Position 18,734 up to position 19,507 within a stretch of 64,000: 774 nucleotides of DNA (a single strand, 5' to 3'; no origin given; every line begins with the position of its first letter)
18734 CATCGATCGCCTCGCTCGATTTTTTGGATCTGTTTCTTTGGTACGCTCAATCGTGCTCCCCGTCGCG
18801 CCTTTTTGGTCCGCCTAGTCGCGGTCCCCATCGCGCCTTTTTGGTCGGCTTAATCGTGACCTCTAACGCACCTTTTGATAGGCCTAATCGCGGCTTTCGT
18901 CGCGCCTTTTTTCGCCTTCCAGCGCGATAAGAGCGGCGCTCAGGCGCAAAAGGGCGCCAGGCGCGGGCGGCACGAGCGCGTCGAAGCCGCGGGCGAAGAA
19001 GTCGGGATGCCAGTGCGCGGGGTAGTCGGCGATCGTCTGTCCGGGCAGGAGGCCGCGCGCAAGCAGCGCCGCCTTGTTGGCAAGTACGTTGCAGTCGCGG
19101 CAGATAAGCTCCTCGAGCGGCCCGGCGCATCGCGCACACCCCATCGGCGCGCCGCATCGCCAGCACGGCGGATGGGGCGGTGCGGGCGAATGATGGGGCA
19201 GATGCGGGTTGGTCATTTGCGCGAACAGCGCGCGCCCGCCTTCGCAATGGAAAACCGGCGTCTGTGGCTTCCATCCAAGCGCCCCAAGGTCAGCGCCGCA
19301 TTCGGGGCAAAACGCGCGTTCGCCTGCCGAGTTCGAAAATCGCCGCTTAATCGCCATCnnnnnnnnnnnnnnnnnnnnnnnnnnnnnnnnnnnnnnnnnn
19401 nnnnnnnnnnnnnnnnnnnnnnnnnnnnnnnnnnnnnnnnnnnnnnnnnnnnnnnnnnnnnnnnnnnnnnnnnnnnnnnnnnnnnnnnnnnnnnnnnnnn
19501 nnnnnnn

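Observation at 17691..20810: Co-directional plasmid/phage-like replicon module lacking any integrase: Rep-like IRPEFW protein, translationally coupled zinc-ribbon protein, about 5 x 35-bp iteron-like repeats, basic/acidic protein, AbrB-type regulator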

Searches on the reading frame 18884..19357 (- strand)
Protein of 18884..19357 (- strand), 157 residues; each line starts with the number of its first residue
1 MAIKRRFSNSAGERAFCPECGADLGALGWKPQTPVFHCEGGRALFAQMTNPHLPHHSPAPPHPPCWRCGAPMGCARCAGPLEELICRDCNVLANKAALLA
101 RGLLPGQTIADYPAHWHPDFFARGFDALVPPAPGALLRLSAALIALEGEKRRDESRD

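Call 8: search_protein_families(library=pfam, max_evalue=1, proteins=[window:18884-19357:-])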
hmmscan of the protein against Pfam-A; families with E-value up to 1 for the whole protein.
window:18884-19357:- (157 aa): 5 families
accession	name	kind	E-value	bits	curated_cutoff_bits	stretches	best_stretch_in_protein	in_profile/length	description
PF12773.13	DZR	-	0.0015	19.1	27.3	1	13-71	11-33/45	Double zinc ribbon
PF13240.11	Zn_Ribbon_1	-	0.004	17.3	25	1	15-24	14-23/23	zinc-ribbon domain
PF16919.11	PknG_rubred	-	0.032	14.7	28.5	1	64-89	38-64/74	Protein kinase G rubredoxin domain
PF07191.17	Zn_ribbon_6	-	0.04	14.3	25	0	13-44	28-58/67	Double zinc ribbon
PF20173.3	ZnF_RZ-type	-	0.35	11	27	0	13-26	30-43/54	RZ type zinc finger domain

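Call 9: search_protein_families(library=phrogs, max_evalue=1, proteins=[window:18884-19357:-])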
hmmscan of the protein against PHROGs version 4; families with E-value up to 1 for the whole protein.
window:18884-19357:- (157 aa): 1 family
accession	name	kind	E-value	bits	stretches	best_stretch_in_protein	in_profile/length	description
phrog_13234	-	unknown function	0.16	12.7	1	15-24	12-21/37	-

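Call 19: search_protein_families(library=ncbifam, max_evalue=1, proteins=[window:18884-19357:-])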
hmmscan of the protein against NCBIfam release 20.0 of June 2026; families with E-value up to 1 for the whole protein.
window:18884-19357:- (157 aa): 0 families

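Call 26: find_related_loci(query=A1, collection=genome_contigs, flank=10000)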
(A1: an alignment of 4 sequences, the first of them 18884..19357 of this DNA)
Query A1 (157 aa) in genome_contigs; peptide patterns used: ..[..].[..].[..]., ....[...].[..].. (x = any residue, [..] = any of these).
360 stretches matched a pattern; 2 encode a relative of the query (tblastn E <= 1e-3); 2 distinct loci.
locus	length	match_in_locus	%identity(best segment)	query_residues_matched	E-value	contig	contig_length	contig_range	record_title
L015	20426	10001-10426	63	1-142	6e-57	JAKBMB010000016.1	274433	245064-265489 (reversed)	MAG: Deltaproteobacteria bacterium isolate FK3.bin127 NODE_33_length_274433_cov_3.529460, whole genome shotgun sequence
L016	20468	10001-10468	61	1-148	8e-55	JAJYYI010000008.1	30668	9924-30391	MAG: Deltaproteobacteria bacterium isolate FK3.bin99 NODE_2842_length_30668_cov_1.441472, whole genome shotgun sequence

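Call 42: find_homologous_proteins(query=A1, max_evalue=0.01)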
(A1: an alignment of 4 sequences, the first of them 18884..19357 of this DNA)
Query A1 (4 sequences) (157 aa, profile of the alignment): 5 proteins with E <= 0.01 among 8000 candidates.
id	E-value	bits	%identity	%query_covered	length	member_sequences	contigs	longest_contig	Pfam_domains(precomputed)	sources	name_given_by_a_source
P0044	9.9e-87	306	61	86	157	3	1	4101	-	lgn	-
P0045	2.0e-86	305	65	85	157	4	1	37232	-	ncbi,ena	-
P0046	3.3e-84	298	61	94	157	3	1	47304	-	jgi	jgi:hypothetical protein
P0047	1.3e-82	293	100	100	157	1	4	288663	-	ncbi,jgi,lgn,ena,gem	-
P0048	1.8e-64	234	67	78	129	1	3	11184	-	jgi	jgi:hypothetical protein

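Call 74: predict_structure(alignment_id=A5)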
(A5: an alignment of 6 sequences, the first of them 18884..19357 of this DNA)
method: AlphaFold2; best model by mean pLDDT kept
length: 157 residues; sequences in the alignment: 6
mean_pLDDT: 59.2   pTM: 0.44
mean pLDDT of the five models: 59.2, 56.1, 53.1, 51.7, 49.4
residues with pLDDT >= 90: 7; 70-90: 44; 50-70: 48; < 50: 58
segments of 3 or more residues with pLDDT < 50: 1-12, 34-58, 133-138, 148-157
pLDDT, mean of each block of 10 residues (from residue 1): 36 51 54 46 35 44 78 62 74 84 82 90 64 48 50 44
secondary structure, 60 per line:
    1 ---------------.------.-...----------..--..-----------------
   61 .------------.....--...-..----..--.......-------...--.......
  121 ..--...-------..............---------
elements in order: H75-78 H95-101 H114-122 H135-148

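Call 76: search_protein_representatives(alignment_id=A5)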
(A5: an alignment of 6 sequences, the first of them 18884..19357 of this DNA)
Query: 6 sequences, 157 profile positions. Proteins with E-value up to 0.001 (for the whole library): 102; up to 1e-10: 18; up to 1e-30: 1. The best 102 are listed.
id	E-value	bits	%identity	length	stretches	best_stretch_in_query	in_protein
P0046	8.1e-83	291.9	-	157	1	1-155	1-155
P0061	2.1e-20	89.1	-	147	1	3-133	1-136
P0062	4.5e-18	81.6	-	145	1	4-121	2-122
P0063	5.8e-17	78.0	-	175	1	10-126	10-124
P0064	2.3e-16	76.0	-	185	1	11-127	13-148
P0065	7.8e-16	74.3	-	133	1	13-124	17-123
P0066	1.3e-14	70.3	-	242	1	12-125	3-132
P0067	8.9e-14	67.6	-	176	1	11-121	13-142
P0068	1.0e-13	67.5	-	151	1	10-130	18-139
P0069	1.9e-13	66.6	-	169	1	13-121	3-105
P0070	6.4e-13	64.8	-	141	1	12-97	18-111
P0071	9.9e-13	64.2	-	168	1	11-120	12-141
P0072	1.9e-12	63.3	-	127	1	49-155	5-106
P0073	4.5e-12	62.1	-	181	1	10-109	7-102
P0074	5.3e-12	61.9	-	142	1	10-104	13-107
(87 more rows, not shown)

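Call 78: fold_search(model_id=the predicted structure, library=pdb)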
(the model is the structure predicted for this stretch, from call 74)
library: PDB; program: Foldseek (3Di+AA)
matches with E <= 10: 3; with E <= 0.001: 0
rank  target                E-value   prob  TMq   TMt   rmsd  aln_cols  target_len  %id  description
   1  2ct7_MODEL_1_A        6.2e+00  0.02  0.21  0.32  12.6       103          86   16  Solution Structure of the IBR domain of the RING finger protein 31 protein (released 2005-11-23)
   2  2dan_MODEL_1_A        8.0e+00  0.01  0.09  0.18  11.8        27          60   22  The solution structure of the MYND domain (LEU384-CYS430) of human Zinc finger MYND domain containing protein  (released 2006-06-14)
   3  5o85_D                9.8e+00  0.02  0.10  0.26   5.9        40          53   22  p34-p44 complex (released 2017-10-18)
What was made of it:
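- Tried and rejected: The Zn protein model was too poor (pLDDT 59) for a meaningful fold search (calls 74, 78).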

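Call 79: find_encoding_contigs(protein=P0061, flank=6000, max_places=3)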
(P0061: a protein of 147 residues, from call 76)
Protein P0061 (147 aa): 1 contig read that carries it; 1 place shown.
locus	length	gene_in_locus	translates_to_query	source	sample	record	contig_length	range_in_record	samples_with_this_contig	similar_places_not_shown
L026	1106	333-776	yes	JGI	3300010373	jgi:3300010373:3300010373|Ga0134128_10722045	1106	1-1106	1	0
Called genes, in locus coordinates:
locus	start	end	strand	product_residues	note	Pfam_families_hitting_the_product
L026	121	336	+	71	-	-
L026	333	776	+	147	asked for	-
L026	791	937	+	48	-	-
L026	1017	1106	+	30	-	?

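Call 80: list_cluster_members(proteins=[P0062, P0063, P0064, P0065, P0066, P0067, P0068, P0069, P0071, P0073])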
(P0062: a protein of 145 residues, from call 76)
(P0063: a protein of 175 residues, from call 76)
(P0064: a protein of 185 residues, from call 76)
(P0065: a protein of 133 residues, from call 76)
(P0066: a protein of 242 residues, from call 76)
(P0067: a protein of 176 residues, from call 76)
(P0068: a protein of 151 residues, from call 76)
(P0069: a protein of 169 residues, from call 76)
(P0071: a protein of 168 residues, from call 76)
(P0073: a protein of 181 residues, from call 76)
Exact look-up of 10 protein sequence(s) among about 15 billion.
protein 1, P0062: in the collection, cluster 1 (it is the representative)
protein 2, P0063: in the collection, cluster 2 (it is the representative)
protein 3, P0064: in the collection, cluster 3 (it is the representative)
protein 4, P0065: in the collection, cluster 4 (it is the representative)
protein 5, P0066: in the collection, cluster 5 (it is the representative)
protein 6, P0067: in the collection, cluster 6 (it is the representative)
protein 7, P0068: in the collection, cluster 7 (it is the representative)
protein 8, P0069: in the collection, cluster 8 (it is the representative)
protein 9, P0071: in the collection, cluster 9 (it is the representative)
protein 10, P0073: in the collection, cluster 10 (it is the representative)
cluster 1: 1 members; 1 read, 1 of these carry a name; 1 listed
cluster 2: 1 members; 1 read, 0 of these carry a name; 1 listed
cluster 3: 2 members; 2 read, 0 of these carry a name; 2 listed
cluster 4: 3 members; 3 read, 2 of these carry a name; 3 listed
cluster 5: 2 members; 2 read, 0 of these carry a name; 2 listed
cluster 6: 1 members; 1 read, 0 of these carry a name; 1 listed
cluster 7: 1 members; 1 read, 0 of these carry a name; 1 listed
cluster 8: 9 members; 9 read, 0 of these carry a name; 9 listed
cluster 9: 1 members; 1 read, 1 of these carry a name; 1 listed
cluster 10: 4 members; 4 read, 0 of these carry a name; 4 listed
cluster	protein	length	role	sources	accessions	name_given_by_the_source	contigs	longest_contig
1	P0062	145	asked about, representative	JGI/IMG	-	hypothetical protein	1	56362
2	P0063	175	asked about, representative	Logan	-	-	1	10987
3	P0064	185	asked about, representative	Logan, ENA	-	-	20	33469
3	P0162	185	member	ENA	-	-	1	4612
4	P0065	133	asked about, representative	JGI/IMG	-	hypothetical protein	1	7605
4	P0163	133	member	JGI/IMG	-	hypothetical protein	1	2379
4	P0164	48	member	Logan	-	-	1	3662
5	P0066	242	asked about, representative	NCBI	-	-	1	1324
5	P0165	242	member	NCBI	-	-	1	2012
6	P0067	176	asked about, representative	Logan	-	-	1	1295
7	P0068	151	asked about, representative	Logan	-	-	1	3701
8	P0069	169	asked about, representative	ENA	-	-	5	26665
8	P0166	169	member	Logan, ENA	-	-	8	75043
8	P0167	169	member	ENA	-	-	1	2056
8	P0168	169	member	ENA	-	-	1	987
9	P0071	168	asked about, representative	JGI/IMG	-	hypothetical protein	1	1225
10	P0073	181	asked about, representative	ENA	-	-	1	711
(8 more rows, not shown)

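Call 81: find_encoding_contigs(protein=P0062, flank=10000, max_places=1)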
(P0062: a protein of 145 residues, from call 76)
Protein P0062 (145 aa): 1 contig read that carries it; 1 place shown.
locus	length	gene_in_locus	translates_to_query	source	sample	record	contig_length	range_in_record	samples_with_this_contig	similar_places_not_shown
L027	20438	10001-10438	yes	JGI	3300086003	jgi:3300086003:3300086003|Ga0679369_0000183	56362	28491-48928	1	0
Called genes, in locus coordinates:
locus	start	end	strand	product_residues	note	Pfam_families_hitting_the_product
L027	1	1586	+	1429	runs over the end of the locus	-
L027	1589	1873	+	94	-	-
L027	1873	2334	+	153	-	-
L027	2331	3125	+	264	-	-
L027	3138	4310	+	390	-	-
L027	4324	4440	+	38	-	-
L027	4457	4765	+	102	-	-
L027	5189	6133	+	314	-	PF06420:Mgm101p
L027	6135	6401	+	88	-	-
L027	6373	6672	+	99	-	-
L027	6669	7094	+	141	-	-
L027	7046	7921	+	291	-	PF09588:YqaJ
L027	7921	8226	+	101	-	-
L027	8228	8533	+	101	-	-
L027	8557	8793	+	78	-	PF12728:HTH_17, PF00376:MerR (weak)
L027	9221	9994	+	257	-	-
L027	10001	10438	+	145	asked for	-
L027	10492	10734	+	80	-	-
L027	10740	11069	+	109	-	-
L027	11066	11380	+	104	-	-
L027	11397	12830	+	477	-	PF00034:Cytochrom_C (faint), PF13442:Cytochrome_CBB3 (faint), PF06537:DHOR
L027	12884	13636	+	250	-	PF00145:DNA_methylase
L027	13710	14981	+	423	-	-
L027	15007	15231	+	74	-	-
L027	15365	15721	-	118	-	-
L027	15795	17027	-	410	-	PF14659:Phage_int_SAM_3, PF00589:Phage_integrase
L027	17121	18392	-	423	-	PF14072:DndB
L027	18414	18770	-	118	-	-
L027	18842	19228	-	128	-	-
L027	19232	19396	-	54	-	PF01724:DUF29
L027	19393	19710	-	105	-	-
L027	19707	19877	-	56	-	-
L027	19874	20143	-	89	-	-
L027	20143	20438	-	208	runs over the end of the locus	PF08960:STIV_B116-like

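Call 82: find_encoding_contigs(protein=P0064, flank=10000, max_places=2)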
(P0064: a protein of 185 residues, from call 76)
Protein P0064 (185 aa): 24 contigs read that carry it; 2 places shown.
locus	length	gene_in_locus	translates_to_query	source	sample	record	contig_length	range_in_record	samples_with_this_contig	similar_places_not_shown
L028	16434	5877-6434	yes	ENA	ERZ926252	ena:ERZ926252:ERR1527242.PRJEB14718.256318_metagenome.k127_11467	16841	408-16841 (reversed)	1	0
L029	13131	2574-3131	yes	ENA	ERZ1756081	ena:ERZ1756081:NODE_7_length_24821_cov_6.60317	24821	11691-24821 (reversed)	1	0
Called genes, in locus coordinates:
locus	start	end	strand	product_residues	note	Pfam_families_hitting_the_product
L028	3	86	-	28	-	?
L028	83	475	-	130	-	-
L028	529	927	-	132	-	PF08774:VRR_NUC (weak)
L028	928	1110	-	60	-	PF12728:HTH_17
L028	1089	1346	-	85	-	-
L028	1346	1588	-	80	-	-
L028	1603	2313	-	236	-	PF04404:ERF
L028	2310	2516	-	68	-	-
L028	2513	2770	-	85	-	-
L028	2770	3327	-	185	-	-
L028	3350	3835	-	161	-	PF00805:Pentapeptide (weak)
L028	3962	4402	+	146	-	-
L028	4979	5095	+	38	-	-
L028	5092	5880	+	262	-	-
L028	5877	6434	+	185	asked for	-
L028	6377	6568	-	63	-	-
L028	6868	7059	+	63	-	-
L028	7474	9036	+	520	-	-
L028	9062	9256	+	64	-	-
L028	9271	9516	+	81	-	-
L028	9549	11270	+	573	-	PF12236:Head-tail_con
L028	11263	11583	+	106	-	PF25181:Phage_Bbp19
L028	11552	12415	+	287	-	-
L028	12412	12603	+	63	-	-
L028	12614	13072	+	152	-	-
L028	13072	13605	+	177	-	-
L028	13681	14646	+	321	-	PF19821:Phage_capsid_2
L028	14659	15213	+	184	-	-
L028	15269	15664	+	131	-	-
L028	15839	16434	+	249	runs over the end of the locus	-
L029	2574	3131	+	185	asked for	-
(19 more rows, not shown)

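Call 83: find_encoding_contigs(protein=P0166, flank=10000, max_places=2)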
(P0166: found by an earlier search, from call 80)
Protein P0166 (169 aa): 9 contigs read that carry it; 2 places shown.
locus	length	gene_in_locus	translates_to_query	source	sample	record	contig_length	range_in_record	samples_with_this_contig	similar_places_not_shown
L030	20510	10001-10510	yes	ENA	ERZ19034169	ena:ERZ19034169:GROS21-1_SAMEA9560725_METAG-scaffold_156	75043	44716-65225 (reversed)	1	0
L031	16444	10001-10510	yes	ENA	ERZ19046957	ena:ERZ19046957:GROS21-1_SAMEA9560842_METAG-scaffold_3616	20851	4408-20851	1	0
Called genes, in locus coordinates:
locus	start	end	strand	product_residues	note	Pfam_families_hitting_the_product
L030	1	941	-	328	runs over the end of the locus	-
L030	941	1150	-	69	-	-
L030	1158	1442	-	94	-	PF00216:Bac_DNA_binding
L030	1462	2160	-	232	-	-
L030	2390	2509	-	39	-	-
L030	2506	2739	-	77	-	-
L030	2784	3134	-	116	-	-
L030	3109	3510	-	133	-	-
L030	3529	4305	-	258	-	PF10108:DNA_pol_B_exo2, PF13482:RNase_H_2 (weak)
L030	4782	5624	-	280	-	-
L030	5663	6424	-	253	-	-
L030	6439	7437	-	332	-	PF03837:RecT (weak)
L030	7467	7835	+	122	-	-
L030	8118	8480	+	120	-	-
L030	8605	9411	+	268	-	-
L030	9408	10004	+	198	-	-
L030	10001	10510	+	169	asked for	-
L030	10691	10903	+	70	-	-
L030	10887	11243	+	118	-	-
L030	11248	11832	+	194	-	PF07799:DUF1643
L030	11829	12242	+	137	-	PF04480:DUF559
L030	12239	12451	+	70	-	-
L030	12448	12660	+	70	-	-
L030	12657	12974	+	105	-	-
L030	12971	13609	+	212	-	-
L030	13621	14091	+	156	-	-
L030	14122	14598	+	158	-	-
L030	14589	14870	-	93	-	-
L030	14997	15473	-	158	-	-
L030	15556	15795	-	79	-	-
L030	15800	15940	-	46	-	-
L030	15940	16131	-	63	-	-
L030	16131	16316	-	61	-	-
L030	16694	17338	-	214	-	-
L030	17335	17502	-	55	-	-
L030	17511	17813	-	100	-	-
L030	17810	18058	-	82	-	-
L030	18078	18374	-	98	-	-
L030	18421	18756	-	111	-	-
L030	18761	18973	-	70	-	-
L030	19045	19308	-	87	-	-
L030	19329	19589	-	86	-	-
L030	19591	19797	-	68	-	-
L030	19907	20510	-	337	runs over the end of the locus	-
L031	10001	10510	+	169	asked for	-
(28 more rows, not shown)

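Call 84: search_protein_families(library=phrogs, max_evalue=0.001, proteins=[L028:5092-5880:+, L028:7474-9036:+, L027:9221-9994:+, L030:8605-9411:+, L030:9408-10004:+, L028:3962-4402:+, L027:13710-14981:+, L027:10492-10734:+, L028:5877-6434:+, L030:10001-10510:+])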
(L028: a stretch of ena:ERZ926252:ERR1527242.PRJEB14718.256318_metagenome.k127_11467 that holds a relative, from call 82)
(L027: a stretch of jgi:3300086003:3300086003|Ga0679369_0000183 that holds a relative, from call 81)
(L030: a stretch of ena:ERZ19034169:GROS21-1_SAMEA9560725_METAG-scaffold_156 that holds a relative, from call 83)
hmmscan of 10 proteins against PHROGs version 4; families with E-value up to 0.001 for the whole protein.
L028:5092-5880:+ (262 aa): 1 family
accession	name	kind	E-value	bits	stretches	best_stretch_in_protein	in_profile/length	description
phrog_9327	-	DNA, RNA and nucleotide metabolism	9.6e-08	32.9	1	1-168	1-160/276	primosomal protein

L028:7474-9036:+ (520 aa): 1 family
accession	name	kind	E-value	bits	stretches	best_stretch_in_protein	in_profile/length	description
phrog_2472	-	unknown function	6.5e-32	112.2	1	307-504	110-314/324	-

L027:9221-9994:+ (257 aa): 9 families
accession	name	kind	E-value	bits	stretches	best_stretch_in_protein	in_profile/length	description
phrog_16167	-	DNA, RNA and nucleotide metabolism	7.9e-43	148.3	1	1-116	2-117/315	replication initiation protein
phrog_17247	-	unknown function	8e-35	121.6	1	2-117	3-118/295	-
phrog_12556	-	DNA, RNA and nucleotide metabolism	1.7e-30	107.7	1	2-105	3-106/347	replication initiation protein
phrog_2149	-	DNA, RNA and nucleotide metabolism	2e-20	74.8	1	1-165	1-164/289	replication initiation protein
phrog_1408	-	DNA, RNA and nucleotide metabolism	5.9e-18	66.4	1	1-107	2-112/302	replication initiation protein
phrog_8130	-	unknown function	1.1e-11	45.4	1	2-77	13-88/434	-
phrog_5810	-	DNA, RNA and nucleotide metabolism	1.6e-10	42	1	2-118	3-115/268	replication initiation protein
phrog_5718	-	DNA, RNA and nucleotide metabolism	3.4e-05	24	1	2-119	3-130/394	HNH endonuclease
phrog_270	-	DNA, RNA and nucleotide metabolism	0.00052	20.5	1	7-126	30-145/383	replication initiation protein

L030:8605-9411:+ (268 aa): 1 family
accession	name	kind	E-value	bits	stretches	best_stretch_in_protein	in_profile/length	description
phrog_1408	-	DNA, RNA and nucleotide metabolism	4.7e-06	27.3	1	120-252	147-270/302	replication initiation protein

L030:9408-10004:+ (198 aa): 2 families
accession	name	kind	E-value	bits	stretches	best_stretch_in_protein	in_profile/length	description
phrog_9804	-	unknown function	6.6e-21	76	1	1-149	1-158/214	-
phrog_10105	-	unknown function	5.5e-09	36.8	1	15-149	18-149/210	-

L028:3962-4402:+ (146 aa): 2 families
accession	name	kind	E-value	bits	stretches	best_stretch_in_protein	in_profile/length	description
phrog_35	-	transcription regulation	0.00016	22.8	1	68-119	63-110/181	transcriptional repressor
phrog_8008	-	DNA, RNA and nucleotide metabolism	0.00018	22.2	1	89-127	8-46/66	DNA binding protein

L027:13710-14981:+ (423 aa): 0 families

L027:10492-10734:+ (80 aa): 0 families

L028:5877-6434:+ (185 aa): 0 families

L030:10001-10510:+ (169 aa): 0 families
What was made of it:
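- On Phage replication initiator / replisome organiser (PHROG 16167-type): The next gene is a zinc-ribbon protein whose homologues recur after initiator or primosomal genes in phage-like contigs (calls 81-84).
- Zn partner: a wider family (call 76) whose members lie directly after, or one gene after, initiator or primosomal genes in phage-like contigs (calls 81-84). L028 shows a phage in which a primosomal gene and the Zn gene are followed by a 520-aa gene of unknown function, a portal and a capsid gene (calls 82, 84). The Zn partner sits in the loader slot (calls 81-84).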

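Call 89: search_protein_families(library=padloc, max_evalue=0.01, proteins=[window:18884-19357:-])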
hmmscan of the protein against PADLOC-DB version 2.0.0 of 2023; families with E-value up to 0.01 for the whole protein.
window:18884-19357:- (157 aa): 0 families
